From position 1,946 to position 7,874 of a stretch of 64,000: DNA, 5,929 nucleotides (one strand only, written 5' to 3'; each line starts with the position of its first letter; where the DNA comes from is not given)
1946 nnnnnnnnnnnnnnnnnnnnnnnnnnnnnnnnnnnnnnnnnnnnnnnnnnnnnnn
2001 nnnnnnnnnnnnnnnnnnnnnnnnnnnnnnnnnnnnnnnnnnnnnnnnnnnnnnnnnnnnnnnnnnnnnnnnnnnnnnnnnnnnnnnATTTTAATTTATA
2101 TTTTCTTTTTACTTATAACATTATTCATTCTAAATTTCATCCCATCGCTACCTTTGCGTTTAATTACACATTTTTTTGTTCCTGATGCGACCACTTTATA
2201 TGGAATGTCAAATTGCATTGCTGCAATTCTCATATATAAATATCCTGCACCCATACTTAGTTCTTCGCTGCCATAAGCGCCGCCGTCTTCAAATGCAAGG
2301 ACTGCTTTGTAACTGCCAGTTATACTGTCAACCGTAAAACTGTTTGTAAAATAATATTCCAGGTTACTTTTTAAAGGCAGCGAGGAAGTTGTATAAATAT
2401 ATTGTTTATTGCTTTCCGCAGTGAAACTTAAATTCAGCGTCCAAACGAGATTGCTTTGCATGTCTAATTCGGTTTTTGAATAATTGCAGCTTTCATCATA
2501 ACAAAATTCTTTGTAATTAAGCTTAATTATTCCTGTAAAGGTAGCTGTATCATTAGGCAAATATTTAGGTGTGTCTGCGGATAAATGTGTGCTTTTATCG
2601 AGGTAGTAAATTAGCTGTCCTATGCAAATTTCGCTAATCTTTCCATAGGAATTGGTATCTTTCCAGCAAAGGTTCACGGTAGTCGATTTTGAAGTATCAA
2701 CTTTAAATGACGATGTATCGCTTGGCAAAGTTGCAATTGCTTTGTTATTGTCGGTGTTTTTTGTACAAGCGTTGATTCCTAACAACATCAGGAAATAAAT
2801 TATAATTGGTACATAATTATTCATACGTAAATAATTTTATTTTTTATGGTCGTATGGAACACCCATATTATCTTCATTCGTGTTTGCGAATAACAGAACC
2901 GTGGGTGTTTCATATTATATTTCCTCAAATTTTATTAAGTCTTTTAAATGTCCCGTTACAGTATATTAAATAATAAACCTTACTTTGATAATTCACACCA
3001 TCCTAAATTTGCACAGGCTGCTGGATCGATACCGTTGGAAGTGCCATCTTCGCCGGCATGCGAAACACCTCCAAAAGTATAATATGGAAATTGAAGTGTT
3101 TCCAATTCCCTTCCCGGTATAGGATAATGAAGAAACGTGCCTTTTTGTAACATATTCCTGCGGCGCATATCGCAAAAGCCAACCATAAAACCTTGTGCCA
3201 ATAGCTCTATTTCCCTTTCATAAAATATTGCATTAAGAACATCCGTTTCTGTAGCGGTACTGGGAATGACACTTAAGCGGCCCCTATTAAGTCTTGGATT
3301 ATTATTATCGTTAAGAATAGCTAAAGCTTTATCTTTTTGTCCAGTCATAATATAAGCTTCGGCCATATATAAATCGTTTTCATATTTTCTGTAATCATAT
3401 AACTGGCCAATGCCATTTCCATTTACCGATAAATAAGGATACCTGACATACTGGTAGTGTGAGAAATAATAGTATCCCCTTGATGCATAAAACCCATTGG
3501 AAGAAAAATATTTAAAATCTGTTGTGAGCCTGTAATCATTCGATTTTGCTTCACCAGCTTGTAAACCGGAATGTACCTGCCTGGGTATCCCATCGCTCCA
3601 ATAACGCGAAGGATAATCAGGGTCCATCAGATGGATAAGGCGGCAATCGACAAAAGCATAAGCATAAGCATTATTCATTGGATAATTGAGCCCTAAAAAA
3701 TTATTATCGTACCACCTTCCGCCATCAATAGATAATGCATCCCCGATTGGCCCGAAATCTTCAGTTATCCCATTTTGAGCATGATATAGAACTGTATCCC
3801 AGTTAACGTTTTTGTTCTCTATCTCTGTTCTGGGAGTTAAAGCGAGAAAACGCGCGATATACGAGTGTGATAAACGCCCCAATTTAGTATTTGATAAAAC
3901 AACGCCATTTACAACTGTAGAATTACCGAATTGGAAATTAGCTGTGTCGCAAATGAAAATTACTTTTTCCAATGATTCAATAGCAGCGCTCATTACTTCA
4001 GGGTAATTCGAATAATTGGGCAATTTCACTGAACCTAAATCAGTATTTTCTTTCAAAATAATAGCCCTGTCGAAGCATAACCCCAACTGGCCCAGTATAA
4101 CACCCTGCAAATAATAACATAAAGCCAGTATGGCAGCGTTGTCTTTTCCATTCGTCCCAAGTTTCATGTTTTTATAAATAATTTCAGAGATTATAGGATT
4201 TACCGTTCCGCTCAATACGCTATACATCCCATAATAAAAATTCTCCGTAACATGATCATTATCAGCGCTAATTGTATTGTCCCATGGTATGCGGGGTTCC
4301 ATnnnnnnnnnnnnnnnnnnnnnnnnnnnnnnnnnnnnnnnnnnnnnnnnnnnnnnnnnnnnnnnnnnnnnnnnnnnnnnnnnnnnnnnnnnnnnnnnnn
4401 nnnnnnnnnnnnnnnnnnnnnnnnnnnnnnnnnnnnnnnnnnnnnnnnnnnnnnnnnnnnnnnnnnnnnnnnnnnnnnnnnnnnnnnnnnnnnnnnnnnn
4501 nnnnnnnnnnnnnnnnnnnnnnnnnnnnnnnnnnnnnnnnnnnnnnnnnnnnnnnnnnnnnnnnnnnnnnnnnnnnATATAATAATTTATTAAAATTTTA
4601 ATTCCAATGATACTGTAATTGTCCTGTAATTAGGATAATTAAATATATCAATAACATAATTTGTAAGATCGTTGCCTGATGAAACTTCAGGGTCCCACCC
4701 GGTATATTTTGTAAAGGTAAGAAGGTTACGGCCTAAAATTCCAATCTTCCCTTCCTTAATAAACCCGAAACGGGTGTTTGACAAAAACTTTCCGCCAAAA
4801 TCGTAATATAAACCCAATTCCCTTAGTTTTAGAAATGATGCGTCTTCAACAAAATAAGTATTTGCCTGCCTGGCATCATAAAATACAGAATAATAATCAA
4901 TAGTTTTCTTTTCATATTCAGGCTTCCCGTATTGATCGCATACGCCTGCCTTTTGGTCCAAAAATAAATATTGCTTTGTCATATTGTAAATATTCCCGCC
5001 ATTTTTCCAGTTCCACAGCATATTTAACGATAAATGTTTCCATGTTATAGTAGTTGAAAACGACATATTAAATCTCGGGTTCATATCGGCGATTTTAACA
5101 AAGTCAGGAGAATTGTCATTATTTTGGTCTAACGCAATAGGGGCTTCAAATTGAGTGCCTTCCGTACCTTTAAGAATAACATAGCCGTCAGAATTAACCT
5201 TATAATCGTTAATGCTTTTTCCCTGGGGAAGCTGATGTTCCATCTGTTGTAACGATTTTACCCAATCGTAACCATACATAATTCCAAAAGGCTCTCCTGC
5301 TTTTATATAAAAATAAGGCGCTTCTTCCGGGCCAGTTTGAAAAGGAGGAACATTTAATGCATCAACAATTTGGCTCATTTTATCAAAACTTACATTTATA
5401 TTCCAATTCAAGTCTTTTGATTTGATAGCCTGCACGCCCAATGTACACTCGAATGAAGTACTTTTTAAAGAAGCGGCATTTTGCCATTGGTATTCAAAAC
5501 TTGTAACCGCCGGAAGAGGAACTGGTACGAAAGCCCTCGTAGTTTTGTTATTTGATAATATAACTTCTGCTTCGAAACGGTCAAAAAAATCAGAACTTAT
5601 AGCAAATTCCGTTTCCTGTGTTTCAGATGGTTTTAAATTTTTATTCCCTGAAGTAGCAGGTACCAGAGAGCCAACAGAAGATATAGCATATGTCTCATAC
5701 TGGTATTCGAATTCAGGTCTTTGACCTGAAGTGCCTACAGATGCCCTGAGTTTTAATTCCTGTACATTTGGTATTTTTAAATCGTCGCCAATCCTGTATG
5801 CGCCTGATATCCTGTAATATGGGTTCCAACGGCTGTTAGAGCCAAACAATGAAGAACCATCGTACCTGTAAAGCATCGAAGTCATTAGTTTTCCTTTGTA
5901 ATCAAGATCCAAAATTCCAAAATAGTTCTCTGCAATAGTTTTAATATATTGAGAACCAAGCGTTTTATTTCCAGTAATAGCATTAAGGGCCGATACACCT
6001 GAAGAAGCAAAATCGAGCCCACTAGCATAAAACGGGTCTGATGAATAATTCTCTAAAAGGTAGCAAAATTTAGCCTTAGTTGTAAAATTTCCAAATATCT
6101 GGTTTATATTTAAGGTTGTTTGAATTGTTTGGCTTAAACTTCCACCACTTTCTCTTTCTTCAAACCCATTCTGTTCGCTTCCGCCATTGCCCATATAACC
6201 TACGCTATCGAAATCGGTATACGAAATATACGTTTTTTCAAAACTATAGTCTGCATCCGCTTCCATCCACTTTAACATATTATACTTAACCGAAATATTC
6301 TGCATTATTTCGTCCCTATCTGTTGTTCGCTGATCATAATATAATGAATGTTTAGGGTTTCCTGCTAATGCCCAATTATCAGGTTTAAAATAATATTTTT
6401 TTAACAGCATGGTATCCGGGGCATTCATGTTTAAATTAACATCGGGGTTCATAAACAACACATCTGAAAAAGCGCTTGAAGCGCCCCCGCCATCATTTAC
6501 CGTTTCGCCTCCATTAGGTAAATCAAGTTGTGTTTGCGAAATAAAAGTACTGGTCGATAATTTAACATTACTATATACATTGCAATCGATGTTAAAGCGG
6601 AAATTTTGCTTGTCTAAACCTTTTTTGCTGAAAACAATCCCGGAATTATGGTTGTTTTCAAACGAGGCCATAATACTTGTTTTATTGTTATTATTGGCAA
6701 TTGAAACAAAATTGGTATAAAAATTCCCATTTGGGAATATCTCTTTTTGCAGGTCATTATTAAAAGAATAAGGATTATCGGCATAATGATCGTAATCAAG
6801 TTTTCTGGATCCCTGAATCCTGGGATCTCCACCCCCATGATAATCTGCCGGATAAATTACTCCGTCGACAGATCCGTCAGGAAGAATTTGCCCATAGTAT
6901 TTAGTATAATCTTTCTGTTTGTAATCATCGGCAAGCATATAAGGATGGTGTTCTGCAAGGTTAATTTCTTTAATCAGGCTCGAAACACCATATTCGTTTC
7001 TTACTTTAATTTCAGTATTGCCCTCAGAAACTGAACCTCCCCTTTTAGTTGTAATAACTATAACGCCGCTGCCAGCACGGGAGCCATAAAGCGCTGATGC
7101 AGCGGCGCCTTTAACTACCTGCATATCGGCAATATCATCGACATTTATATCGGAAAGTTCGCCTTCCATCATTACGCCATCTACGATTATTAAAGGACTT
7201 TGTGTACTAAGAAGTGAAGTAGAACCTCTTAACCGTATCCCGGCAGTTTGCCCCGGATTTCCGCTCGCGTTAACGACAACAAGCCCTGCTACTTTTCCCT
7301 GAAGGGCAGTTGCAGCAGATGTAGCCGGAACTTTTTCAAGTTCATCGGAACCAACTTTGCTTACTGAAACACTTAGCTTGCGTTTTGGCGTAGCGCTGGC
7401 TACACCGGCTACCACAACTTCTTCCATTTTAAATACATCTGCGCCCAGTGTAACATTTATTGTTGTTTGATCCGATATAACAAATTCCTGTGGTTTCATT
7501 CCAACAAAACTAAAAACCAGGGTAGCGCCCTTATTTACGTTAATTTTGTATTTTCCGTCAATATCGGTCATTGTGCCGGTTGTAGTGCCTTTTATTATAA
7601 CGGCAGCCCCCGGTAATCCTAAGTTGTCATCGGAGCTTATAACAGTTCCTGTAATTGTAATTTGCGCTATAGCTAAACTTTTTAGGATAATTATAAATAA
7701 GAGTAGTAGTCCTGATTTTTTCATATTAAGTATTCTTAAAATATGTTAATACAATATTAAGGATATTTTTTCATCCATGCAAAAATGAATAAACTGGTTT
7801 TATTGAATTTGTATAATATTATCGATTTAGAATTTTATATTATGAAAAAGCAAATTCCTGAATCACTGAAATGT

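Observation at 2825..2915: A ~91-nt leader conserved upstream of two unrelated outer-membrane genes (copy A)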

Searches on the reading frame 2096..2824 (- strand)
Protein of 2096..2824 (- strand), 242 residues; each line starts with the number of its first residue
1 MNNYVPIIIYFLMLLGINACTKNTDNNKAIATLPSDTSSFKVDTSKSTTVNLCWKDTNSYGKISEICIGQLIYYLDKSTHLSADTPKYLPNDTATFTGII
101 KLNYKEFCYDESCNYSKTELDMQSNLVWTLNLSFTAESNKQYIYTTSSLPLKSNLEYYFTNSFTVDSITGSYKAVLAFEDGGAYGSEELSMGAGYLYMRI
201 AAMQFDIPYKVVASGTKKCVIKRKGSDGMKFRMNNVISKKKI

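Call 8: search_protein_families(library=pfam, proteins=[window:2096-2824:-], max_evalue=0.01)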
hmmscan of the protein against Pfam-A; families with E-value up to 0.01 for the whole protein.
window:2096-2824:- (242 aa): 0 families

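Call 13: find_encoding_contigs(protein=window:2096-2824:-, flank=10000, max_places=10)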
Protein window:2096-2824:- (242 aa): no gene with exactly this product is on record in the collection.

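Call 15: find_homologous_proteins(query=window:2096-2824:-)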
Query window:2096-2824:- (242 aa): 1 proteins with E <= 0.001 among 204 candidates.
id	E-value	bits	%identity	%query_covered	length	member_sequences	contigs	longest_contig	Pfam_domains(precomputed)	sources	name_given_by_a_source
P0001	4.1e-148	509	100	95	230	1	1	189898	-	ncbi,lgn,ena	-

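Call 16: find_encoding_contigs(protein=P0001, flank=10000, max_places=10)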
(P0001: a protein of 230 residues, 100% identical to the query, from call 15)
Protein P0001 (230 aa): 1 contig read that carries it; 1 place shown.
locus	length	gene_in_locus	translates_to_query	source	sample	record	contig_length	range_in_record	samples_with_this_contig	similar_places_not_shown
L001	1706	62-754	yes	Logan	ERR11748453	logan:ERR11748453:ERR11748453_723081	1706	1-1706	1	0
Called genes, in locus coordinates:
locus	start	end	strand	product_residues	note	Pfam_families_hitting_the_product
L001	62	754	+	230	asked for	-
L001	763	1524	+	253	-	-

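Call 17: list_cluster_members(proteins=[P0001])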
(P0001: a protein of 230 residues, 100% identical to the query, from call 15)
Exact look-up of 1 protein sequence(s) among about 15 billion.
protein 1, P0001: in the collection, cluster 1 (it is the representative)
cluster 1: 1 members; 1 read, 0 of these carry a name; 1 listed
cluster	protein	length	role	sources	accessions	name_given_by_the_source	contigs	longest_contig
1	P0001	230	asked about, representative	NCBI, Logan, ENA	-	-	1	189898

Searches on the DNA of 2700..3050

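Call 11: search_rna_families(source=window, start=2700, end=3050, threshold=evalue, max_evalue=10)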
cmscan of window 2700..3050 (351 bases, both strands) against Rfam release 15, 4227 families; matches with E-value up to 10: 7.
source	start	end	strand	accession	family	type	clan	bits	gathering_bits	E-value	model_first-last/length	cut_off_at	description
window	2791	2869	+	RF04181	rteR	Gene; sRNA;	-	19.4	72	1.4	1-84/84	no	rteR sRNA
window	2756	2896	-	RF03532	SQ2397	Cis-reg;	-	16.2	100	1.5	1-243/243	no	Cis-regulator of HTH transcription factor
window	2874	2937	+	RF02548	Oskar_OES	Cis-reg;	-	15.5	46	7.3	1-67/67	no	Oocyte entry signal (OES) from oskar mRNA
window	2709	2773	+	RF03266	mir-2943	Gene; miRNA;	-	15.2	76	4.9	1-71/71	no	mir-2943 microRNA precursor family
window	2783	2882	-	RF01420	snoR113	Gene; snRNA; snoRNA; CD-box;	-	13.7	47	3.7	1-103/103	no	Small nucleolar RNA snoR113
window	2952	2992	+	RF02350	psRNA6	Gene; sRNA;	-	9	60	3.1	1-333/333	no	Nitrosomonas sRNA psRNA6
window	2878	3030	+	RF01295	SCARNA7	Gene; snRNA; snoRNA; scaRNA;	-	9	65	3.2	1-330/330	no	Small Cajal body-specific RNA 7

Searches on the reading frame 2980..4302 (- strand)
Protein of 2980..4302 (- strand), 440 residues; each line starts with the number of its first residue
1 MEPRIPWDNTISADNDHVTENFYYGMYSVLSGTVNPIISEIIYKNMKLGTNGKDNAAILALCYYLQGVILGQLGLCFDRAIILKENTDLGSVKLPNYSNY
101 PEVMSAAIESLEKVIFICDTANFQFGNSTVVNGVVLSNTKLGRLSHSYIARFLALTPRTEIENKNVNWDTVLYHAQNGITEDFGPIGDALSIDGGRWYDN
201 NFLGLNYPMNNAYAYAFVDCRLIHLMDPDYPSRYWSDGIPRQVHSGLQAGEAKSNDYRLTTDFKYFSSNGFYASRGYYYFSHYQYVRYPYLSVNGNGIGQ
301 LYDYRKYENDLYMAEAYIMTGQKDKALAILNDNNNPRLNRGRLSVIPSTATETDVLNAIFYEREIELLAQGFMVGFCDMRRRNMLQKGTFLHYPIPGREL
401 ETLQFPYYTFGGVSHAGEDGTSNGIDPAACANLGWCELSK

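Call 8: search_protein_families(library=pfam, proteins=[window:2980-4302:-], max_evalue=0.01)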
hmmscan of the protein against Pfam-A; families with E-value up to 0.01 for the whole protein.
window:2980-4302:- (440 aa): 2 families
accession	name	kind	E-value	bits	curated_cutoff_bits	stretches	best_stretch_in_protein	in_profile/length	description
PF07980.17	SusD_RagB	-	6.6e-06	26.4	23.1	1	251-389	104-242/297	SusD family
PF12895.13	ANAPC3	-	0.00083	20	27.2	0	306-334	21-50/82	Anaphase-promoting complex, cyclosome, subunit 3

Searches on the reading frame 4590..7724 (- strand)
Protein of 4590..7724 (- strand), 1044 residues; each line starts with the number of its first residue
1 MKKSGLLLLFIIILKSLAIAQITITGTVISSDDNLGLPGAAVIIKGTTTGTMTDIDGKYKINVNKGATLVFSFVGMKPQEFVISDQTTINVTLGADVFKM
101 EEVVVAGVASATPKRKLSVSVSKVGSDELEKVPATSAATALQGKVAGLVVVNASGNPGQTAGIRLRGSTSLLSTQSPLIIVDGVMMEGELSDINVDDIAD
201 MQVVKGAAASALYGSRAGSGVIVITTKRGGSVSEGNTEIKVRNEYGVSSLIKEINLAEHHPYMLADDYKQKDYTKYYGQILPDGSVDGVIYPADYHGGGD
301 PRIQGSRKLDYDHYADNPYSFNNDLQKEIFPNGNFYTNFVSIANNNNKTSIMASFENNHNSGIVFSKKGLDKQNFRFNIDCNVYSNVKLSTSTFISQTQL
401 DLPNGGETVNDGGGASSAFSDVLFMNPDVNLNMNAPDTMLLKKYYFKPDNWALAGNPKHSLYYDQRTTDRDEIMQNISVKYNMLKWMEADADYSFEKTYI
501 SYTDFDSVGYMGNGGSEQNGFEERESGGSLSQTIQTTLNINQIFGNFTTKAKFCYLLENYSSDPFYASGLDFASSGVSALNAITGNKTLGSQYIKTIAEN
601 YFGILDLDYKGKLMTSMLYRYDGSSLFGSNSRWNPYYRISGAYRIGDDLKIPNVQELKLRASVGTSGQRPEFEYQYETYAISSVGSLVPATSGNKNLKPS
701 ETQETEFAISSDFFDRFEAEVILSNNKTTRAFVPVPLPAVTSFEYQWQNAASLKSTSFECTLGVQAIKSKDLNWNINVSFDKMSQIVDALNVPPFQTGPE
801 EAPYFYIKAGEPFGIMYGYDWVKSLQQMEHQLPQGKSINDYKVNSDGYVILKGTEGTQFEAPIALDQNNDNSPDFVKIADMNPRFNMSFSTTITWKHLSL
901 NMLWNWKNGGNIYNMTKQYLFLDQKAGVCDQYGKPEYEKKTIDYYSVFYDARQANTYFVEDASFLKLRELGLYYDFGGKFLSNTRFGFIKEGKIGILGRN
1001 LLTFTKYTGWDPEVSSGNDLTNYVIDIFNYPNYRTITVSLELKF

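Call 8: search_protein_families(library=pfam, proteins=[window:4590-7724:-], max_evalue=0.01)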
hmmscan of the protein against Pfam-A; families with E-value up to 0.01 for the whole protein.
window:4590-7724:- (1044 aa): 3 families
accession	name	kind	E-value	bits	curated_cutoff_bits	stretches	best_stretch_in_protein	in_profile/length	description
PF13715.12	CarbopepD_reg_2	-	1.8e-19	70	32.2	1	24-105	1-88/88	CarboxypepD_reg-like domain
PF07715.20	Plug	-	1.7e-18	67.6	23.9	1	114-221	2-107/107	TonB-dependent Receptor Plug Domain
PF13620.12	CarboxypepD_reg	-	1.4e-08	35.4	32.3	1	23-93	1-81/82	Carboxypeptidase regulatory-like domain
